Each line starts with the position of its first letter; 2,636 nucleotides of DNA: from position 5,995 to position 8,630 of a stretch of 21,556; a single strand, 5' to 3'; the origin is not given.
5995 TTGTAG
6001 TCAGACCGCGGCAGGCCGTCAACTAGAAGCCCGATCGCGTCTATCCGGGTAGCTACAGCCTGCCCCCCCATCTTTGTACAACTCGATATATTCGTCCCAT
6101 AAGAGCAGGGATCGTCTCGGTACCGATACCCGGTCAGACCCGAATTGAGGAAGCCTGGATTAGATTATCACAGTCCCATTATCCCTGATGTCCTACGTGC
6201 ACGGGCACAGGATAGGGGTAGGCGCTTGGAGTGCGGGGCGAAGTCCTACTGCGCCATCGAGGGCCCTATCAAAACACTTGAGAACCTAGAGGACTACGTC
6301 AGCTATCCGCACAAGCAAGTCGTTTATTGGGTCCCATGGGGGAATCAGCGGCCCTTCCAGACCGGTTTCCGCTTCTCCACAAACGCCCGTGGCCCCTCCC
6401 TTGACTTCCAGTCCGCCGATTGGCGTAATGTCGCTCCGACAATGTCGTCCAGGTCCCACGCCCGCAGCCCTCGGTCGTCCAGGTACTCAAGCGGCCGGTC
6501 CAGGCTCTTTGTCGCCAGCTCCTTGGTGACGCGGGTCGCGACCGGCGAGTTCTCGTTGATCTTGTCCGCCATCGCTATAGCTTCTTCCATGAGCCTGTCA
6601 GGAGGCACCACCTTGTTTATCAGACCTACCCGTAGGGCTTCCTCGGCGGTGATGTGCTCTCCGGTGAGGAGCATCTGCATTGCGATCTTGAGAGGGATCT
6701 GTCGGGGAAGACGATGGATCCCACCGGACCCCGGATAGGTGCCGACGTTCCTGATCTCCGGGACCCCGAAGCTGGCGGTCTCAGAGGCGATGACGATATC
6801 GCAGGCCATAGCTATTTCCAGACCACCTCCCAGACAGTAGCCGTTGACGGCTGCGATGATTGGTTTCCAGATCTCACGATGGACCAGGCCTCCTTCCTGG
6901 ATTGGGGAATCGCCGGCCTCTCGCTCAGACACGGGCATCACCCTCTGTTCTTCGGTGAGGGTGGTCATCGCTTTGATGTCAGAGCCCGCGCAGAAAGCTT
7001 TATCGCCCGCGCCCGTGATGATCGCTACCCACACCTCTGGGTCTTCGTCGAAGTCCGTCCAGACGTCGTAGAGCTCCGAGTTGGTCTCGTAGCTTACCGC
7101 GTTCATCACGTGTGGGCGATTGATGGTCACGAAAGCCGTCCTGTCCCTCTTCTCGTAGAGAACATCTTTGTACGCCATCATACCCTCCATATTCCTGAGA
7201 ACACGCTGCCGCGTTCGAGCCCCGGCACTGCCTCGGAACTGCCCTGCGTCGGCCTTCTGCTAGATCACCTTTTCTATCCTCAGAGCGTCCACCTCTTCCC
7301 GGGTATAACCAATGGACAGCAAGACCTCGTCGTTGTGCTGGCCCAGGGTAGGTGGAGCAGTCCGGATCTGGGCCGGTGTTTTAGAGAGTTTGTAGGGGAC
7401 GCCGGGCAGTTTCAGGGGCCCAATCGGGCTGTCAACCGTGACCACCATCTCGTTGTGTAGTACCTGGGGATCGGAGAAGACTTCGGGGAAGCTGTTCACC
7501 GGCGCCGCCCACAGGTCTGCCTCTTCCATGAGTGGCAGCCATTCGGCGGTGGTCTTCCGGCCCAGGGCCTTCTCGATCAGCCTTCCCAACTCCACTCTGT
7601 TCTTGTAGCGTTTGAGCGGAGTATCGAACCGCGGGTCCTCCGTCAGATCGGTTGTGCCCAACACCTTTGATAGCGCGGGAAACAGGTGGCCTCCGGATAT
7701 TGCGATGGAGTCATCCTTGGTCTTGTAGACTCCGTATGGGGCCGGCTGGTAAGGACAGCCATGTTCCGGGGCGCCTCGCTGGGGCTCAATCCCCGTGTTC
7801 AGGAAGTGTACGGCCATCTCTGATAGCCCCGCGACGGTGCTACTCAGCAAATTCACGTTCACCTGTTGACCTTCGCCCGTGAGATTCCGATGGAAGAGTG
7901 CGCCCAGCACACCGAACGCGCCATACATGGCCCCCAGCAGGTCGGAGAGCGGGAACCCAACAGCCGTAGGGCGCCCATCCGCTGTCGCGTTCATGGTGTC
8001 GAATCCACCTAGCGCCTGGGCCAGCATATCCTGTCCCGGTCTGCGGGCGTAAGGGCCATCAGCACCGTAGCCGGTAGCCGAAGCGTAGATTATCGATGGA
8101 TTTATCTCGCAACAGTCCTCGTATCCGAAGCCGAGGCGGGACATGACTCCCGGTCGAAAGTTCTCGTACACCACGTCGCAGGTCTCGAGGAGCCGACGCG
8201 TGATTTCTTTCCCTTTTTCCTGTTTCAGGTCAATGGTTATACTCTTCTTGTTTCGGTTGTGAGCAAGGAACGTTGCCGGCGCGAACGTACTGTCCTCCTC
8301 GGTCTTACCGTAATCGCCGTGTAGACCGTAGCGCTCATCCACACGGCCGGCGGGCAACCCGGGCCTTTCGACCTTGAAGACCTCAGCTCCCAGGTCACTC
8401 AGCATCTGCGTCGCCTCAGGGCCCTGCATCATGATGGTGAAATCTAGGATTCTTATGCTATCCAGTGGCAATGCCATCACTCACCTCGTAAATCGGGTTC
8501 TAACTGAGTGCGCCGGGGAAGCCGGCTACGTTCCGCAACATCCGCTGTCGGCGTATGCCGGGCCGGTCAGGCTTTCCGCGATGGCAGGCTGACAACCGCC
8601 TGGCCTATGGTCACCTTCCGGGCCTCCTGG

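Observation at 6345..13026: Unusual catabolic cluster: IolD-like 1,2-dione hydrolase next to a Gfo/Idh/MocA oxidoreductase, CoA-transferase and two hydratases, without other iol genes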

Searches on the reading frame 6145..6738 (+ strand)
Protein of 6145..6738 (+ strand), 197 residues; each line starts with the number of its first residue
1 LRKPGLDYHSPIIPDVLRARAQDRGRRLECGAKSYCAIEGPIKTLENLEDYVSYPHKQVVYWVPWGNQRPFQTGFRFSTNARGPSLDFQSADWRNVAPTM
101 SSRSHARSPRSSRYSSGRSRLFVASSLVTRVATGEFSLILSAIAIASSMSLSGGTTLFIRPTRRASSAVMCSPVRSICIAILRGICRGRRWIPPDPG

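Call 47: search_protein_families(library=pfam, proteins=[window:6145-6738:+], max_evalue=0.1)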
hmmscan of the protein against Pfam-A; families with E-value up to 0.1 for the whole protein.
window:6145-6738:+ (197 aa): 0 families
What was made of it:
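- Tried and rejected: ORFs inside the spacers (10700-11110, 10789-11157, 6145-6738, 13264-13689): no Pfam match (call 47).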

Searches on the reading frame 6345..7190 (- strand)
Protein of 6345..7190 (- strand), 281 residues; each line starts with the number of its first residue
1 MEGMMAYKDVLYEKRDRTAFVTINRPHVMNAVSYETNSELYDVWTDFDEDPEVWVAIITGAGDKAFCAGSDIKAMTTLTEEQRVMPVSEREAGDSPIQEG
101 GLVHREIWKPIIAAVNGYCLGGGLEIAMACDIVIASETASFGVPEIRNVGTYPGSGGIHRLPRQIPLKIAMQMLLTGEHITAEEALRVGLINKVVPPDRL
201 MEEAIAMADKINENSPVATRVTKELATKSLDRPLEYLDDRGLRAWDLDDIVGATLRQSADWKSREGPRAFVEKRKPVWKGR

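Call 3: search_protein_families(library=pfam, proteins=[window:6345-7190:-])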
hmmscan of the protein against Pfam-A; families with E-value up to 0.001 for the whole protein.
window:6345-7190:- (281 aa): 2 families
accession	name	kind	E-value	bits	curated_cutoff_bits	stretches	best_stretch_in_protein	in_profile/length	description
PF00378.25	ECH_1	-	3.3e-65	220.3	27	1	18-280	6-250/251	Enoyl-CoA hydratase/isomerase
PF16113.10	ECH_2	-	9.8e-35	121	27.2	1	19-226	2-203/335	Enoyl-CoA hydratase/isomerase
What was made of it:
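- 6345..7190 (-): Crotonase-fold enoyl-CoA hydratase with both catalytic glutamates, last gene of the operon. Pfam ECH_1, E 3e-65 (call 3).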

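Call 4: search_protein_families(library=ncbifam, proteins=[window:6345-7190:-])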
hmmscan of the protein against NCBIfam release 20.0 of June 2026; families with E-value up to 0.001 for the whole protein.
window:6345-7190:- (281 aa): 73 families (the best 25 are shown)
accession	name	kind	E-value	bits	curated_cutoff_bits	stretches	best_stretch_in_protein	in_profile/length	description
NF051848.1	EnCoAHydtEchA19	equivalog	3.3e-79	266.1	400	1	10-281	2-258/258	enoyl-CoA hydratase EchA19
NF042430.2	EnCoAhydt_DpgD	equivalog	2.8e-75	253.1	400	1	12-281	1-258/258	enoyl-CoA-hydratase DpgD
NF006100.0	PRK08252.1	subfamily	5.9e-68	229.2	282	1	8-281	3-254/254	crotonase/enoyl-CoA hydratase family protein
NF005864.0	PRK07799.1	equivalog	2.6e-65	220.3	316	1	4-280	4-265/266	crotonase/enoyl-CoA hydratase family protein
NF004475.0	PRK05809.1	subfamily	4.1e-63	213.3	394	1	5-279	1-258/260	short-chain-enoyl-CoA hydratase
NF004517.0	PRK05862.1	equivalog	1.6e-60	204.8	396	1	5-280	1-256/257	enoyl-CoA hydratase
NF006007.0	PRK08138.1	subfamily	6.2e-57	192.9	355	1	13-281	13-261/261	enoyl-CoA hydratase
NF002936.2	PRK03580.1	equivalog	2.7e-56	190.8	500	1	21-281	16-261/261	crotonobetainyl-CoA hydratase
NF005802.0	PRK07657.1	equivalog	1.3e-55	188.7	363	1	15-280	11-259/260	enoyl-CoA hydratase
NF004840.0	PRK06190.1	equivalog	7.7e-55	186.3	253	1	10-229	6-216/260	enoyl-CoA hydratase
NF006699.0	PRK09245.1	subfamily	9e-54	182.5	354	1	9-280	4-265/266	crotonase/enoyl-CoA hydratase family protein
NF007239.0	PRK09674.1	equivalog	3.3e-53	180.8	371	1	8-281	4-257/257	2,3-dehydroadipyl-CoA hydratase PaaF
NF004781.0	PRK06127.1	subfamily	5.8e-53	180.3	291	1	6-281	9-269/269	enoyl-CoA hydratase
NF004796.0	PRK06144.1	subfamily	7.9e-53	179.6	272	1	5-281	5-262/262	enoyl-CoA hydratase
NF004634.0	PRK05980.1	equivalog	1e-52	179.1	375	1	9-233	4-224/263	crotonase/enoyl-CoA hydratase family protein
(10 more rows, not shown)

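Call 43: search_solved_structures(query=window:6345-7190:-, max_evalue=1e-30)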
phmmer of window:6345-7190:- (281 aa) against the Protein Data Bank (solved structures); distinct sequences matched with E-value up to 1e-30: 53.
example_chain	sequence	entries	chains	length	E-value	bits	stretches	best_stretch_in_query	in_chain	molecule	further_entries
3r0o_A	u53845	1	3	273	3.8e-59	203.7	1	10-281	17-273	Carnitinyl-CoA dehydratase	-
3r9s_A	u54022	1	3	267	5e-52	180.4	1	10-281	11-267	Carnitinyl-CoA dehydratase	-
3r9t_A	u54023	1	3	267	6.8e-52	179.9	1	10-281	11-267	EchA1_1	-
4jwv_A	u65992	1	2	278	9.8e-50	172.9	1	9-281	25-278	Short chain enoyl-CoA hydratase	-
5z7r_A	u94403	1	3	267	3.5e-49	171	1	7-231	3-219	Short-chain-enoyl-CoA hydratase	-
9qwv_A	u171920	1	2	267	7e-49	170.1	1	10-279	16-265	Enoyl-CoA hydratase, mitochondrial, putative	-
3trr_A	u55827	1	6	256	2.7e-48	168.2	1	5-281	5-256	Probable enoyl-CoA hydratase/isomerase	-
5zai_A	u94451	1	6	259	2.9e-48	168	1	10-281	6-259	3-hydroxypropionyl-coenzyme A dehydratase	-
5xzd_A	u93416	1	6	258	1.5e-46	162.4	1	5-275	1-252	Enoyl-CoA hydratase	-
3h81_A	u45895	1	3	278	2.6e-46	161.6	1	3-277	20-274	enoyl-CoA hydratase echA8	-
6ldz_A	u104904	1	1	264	2.7e-46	161.6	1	8-280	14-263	Probable enoyl-CoA hydratase EchA1 (Enoyl hydrase) (Unsaturated acyl-CoA hydratase) (Croto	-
5kjp_A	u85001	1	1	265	2.7e-46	161.6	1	8-280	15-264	Enoyl-CoA hydratase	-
3qxi_A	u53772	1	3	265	4.1e-46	161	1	9-280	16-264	Enoyl-CoA hydratase EchA1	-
1dub_A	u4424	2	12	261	4.4e-46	160.9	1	15-279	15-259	2-ENOYL-COA HYDRATASE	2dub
1mj3_A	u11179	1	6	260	4.5e-46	160.8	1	15-279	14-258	ENOYL-COA HYDRATASE, MITOCHONDRIAL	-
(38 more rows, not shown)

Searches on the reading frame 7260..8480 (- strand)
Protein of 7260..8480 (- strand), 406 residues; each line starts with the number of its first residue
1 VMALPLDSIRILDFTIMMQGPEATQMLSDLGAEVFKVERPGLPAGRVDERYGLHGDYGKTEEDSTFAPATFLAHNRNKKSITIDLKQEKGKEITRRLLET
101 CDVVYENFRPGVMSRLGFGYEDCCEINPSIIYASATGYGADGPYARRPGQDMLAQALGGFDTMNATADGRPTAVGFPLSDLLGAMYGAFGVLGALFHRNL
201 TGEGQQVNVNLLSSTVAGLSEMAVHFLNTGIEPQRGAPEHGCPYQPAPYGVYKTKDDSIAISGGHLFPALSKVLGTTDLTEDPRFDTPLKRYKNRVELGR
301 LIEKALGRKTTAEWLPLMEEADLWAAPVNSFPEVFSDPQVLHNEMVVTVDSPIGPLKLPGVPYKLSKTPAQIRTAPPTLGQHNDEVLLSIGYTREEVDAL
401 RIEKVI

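Call 3: search_protein_families(library=pfam, proteins=[window:7260-8480:-])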
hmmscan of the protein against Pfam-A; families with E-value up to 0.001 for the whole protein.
window:7260-8480:- (406 aa): 1 family
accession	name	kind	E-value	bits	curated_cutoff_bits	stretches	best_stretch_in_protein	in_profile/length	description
PF02515.22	CoA_transf_3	-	1.8e-109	366.6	23.3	1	6-383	1-366/366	CoA-transferase family III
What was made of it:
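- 7260..8480 (-): Class III (CaiB/BaiF) CoA-transferase, closest to dicarboxylate-type enzymes. Pfam E 2e-109 (call 3).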

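Call 4: search_protein_families(library=ncbifam, proteins=[window:7260-8480:-])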
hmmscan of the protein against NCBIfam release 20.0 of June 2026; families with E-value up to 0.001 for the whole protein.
window:7260-8480:- (406 aa): 7 families
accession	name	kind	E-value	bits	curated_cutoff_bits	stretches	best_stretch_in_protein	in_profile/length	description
NF052585.1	SucGlutTfsCaiB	equivalog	3.1e-73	246.6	750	1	4-390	6-388/394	succinate--glutarate CoA-transferase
NF003809.0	PRK05398.1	subfamily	6.2e-68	229.3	442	2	3-212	2-201/416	formyl-CoA transferase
TIGR03253.1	oxalate_frc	equivalog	3e-66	223.9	504.2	2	5-212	3-200/416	formyl-CoA transferase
NF008511.0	PRK11430.1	equivalog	2.1e-65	221.3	522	1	5-385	9-374/381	CoA:oxalate CoA-transferase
NF041294.1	Scnl_mescCoAtase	equivalog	6.3e-61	206.6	700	1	6-387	4-380/381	succinyl-CoA:mesaconate CoA-transferase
NF002914.1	PRK03525.1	equivalog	1.4e-26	93.4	413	1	5-401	9-392/400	L-carnitine CoA-transferase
TIGR04253.1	mesacon_CoA_iso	equivalog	7.1e-17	61.5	725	1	8-405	5-399/403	2-methylfumaryl-CoA isomerase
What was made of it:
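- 7260..8480 (-): Best NCBIfam match is succinate-glutarate CoA-transferase, 246.6 bits against 750 (call 4).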

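Call 28: search_solved_structures(query=window:7260-8480:-, max_evalue=1e-20)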
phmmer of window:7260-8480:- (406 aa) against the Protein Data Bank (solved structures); distinct sequences matched with E-value up to 1e-20: 30.
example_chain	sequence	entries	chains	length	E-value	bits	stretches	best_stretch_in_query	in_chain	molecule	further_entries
9br7_A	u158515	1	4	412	4.9e-74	252.7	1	5-390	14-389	Succinate--hydroxymethylglutarate CoA-transferase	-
9br6_A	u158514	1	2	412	1.7e-73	250.9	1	5-390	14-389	Succinate--hydroxymethylglutarate CoA-transferase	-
4hl6_A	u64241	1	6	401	1.3e-58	201.9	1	5-386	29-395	Uncharacterized protein YfdE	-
5yit_A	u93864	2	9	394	1.7e-57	198.2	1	3-385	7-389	CoA transferase III | Uncharacterized protein Rv3272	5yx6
5yiy_A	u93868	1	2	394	1.7e-56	194.9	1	3-385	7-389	CoA transferase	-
10uh_A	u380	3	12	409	1.8e-56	194.9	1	3-387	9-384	Formyl-coenzyme a transferase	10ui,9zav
4ed9_A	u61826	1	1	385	6e-55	189.8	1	3-384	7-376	CAIB/BAIF family protein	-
1pt5_A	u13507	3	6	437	8.4e-47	163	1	1-213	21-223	Hypothetical protein yfdW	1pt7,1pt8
1pqy_A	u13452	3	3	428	1.9e-46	161.8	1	2-213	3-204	Hypothetical protein yfdW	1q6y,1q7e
2vjp_A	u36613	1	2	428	4.3e-42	147.5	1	2-212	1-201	FORMYL-COENZYME A TRANSFERASE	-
1p5h_A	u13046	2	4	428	4.4e-42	147.5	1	2-212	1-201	Formyl-coenzyme A transferase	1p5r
2vjq_A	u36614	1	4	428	5.1e-42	147.3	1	2-212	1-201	FORMYL-COENZYME A TRANSFERASE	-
2vjn_A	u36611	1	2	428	6e-42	147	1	2-212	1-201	FORMYL-COENZYME A TRANSFERASE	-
2vjk_A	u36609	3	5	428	6.1e-42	147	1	2-212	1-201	FORMYL-COENZYME A TRANSFERASE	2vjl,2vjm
2vjo_A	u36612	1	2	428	8.4e-42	146.5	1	2-212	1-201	FORMYL-COENZYME A TRANSFERASE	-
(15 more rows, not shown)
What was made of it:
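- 7260..8480 (-): Best PDB match is human SUGCT, 252.7 bits (call 28).
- The transferase is closest to glutarate/adipate-type SUGCT (call 28).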
